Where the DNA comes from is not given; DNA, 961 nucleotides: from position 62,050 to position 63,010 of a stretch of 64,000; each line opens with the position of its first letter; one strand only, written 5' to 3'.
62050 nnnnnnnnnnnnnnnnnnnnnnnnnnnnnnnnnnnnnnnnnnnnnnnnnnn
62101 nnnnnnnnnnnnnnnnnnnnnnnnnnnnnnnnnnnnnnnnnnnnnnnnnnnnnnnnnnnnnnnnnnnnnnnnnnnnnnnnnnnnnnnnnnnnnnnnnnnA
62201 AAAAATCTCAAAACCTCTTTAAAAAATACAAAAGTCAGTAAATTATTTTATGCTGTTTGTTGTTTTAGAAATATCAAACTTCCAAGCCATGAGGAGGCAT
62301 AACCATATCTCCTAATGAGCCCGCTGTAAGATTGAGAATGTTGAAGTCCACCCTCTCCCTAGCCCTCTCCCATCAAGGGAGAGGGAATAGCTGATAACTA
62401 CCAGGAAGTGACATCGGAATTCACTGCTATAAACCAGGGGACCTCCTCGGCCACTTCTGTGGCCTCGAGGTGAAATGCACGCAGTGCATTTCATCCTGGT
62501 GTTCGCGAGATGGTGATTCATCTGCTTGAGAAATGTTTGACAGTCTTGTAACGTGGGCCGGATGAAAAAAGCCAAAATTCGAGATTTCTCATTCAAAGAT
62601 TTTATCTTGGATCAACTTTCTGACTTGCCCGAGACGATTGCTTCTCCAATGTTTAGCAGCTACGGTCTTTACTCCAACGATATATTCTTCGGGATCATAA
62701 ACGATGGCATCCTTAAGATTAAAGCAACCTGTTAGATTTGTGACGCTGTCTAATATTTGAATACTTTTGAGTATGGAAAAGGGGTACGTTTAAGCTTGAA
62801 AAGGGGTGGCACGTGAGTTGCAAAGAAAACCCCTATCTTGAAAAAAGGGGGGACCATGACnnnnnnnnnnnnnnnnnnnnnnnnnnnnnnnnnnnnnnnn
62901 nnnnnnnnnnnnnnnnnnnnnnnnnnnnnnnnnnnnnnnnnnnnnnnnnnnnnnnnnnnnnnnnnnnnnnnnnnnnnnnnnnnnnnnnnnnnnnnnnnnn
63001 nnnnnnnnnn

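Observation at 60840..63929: A sigma-54 lipoprotein regulon: NtrB/NtrC-like pair adjacent to one of four perfect -24/-12 promoters in the window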

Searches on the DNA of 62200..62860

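Call 96: search_rna_families(source=window, start=62200, end=62860, threshold=evalue, max_evalue=1)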
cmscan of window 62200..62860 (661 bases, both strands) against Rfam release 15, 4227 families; matches with E-value up to 1: 0.
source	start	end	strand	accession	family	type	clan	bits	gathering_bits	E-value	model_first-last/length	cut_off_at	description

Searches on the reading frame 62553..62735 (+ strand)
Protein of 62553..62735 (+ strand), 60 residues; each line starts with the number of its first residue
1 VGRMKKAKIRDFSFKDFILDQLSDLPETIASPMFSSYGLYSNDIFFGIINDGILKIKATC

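Call 10: search_protein_families(library=pfam, proteins=[window:62553-62735:+], max_evalue=0.01)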
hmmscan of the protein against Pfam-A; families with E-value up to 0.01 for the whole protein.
window:62553-62735:+ (60 aa): 1 family
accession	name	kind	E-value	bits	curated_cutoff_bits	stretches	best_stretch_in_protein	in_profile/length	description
PF04993.18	TfoX_N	-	9.9e-06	26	30.1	1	20-58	1-39/91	TfoX N-terminal domain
